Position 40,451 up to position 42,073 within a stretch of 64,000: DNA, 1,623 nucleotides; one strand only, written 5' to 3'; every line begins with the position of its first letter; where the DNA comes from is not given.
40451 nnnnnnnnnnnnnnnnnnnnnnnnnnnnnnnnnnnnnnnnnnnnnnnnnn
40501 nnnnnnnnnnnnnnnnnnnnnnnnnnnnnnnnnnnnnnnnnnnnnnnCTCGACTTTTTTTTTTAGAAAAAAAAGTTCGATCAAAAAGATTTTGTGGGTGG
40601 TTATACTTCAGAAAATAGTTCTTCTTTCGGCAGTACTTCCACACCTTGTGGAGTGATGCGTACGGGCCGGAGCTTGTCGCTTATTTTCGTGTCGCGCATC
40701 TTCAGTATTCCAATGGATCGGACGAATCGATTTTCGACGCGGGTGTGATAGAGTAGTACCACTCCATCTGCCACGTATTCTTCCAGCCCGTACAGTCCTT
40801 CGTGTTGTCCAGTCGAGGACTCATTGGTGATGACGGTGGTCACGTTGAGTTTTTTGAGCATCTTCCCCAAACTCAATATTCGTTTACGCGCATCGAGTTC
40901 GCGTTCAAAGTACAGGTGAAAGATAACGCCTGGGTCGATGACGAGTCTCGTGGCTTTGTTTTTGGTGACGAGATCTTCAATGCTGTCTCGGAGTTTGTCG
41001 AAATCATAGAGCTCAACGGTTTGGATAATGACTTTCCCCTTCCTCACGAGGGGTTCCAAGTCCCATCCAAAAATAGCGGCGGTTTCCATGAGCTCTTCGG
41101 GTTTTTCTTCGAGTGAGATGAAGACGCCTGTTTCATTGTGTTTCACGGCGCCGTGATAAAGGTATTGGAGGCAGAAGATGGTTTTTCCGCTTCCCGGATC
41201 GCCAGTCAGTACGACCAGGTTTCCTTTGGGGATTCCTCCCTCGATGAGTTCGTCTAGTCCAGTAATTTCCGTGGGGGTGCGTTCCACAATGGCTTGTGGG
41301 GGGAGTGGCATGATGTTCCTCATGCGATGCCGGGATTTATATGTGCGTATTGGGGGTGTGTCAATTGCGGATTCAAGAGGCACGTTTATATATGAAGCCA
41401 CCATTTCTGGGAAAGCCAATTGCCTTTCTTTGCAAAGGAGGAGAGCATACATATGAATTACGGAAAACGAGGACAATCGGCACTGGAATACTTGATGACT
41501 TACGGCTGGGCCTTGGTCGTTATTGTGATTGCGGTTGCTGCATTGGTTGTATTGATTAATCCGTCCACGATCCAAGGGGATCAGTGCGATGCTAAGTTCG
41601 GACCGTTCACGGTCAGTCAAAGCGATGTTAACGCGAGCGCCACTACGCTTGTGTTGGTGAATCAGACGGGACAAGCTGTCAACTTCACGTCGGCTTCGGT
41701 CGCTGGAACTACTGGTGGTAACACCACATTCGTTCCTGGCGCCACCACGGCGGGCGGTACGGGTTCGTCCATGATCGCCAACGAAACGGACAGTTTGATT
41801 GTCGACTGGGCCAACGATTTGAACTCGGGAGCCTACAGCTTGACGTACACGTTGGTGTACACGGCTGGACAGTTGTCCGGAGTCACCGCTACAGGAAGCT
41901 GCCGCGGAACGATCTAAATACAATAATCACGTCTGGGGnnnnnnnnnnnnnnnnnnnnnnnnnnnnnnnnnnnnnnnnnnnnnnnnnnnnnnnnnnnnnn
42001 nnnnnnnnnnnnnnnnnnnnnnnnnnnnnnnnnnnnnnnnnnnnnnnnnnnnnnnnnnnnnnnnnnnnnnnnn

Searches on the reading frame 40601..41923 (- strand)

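Call 14: search_protein_families(library=pfam, proteins=[window:40601-41923:-], max_evalue=0.001)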
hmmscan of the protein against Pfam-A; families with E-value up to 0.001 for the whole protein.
window:40601-41923:- (440 aa): 3 families
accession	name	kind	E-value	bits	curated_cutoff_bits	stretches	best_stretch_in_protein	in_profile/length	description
PF06745.19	ATPase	-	2.1e-60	204.4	26.6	1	217-434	2-230/231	KaiC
PF13481.12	AAA_25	-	4e-08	33.6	27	1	212-283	11-92/195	AAA domain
PF03796.21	DnaB_C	-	2.1e-07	31.1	27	1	217-282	3-67/255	DnaB-like helicase C terminal domain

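Call 84: search_protein_families(library=ncbifam, proteins=[window:40601-41923:-], max_evalue=0.01)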
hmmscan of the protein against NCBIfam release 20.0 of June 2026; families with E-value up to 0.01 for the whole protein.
window:40601-41923:- (440 aa): 23 families
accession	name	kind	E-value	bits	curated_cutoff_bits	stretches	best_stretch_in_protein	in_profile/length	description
NF006799.0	PRK09302.1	equivalog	7.3e-50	170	408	1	212-432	9-240/515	circadian clock protein KaiC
TIGR03880.1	KaiC_arch_3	hypoth_equivalog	1.3e-42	145.9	249.45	1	220-436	2-223/224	KaiC domain-containing protein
TIGR03877.1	thermo_KaiC_1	hypoth_equivalog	2.7e-41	141.6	307.25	2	213-300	1-87/238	KaiC domain-containing protein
TIGR02655.1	circ_KaiC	equivalog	2.7e-36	125.2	546.25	1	216-433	3-231/484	circadian clock protein KaiC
TIGR03881.1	KaiC_arch_4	hypoth_equivalog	6.9e-32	111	247.8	1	214-426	1-223/231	KaiC domain-containing protein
NF004723.0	PRK06067.1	subfamily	1.3e-11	44.5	194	1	221-413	21-216/243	flagellar accessory protein FlaH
NF052589.1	ArlH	equivalog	9.4e-11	41.9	215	1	223-413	9-204/229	archaellum protein ArlH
TIGR00665.1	DnaB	equivalog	2.4e-08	33.2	385.25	1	214-281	176-242/435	replicative DNA helicase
TIGR02237.1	recomb_radB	equivalog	3.1e-08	33.7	172.4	1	223-371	1-151/210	DNA repair and recombination protein RadB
NF006320.0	PRK08533.1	equivalog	1.3e-07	31.5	215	1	223-334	13-121/230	flagellar accessory protein FlaH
TIGR03878.1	thermo_KaiC_2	hypoth_equivalog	1.4e-06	27.9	232.2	1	229-375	31-181/259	KaiC domain-containing protein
NF004629.0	PRK05973.1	equivalog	2.3e-06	26.8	156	1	230-290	60-119/237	DNA helicase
NF003301.0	PRK04301.1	equivalog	3.6e-06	26.4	259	1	213-394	80-274/316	DNA repair and recombination protein RadA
NF005852.0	PRK07773.1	equivalog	4.4e-06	25.3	780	1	214-279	198-262/886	replicative DNA helicase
TIGR03600.1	phage_DnaB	exception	1.5e-05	24.2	498.65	1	217-280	178-240/421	phage replicative helicase, DnaB family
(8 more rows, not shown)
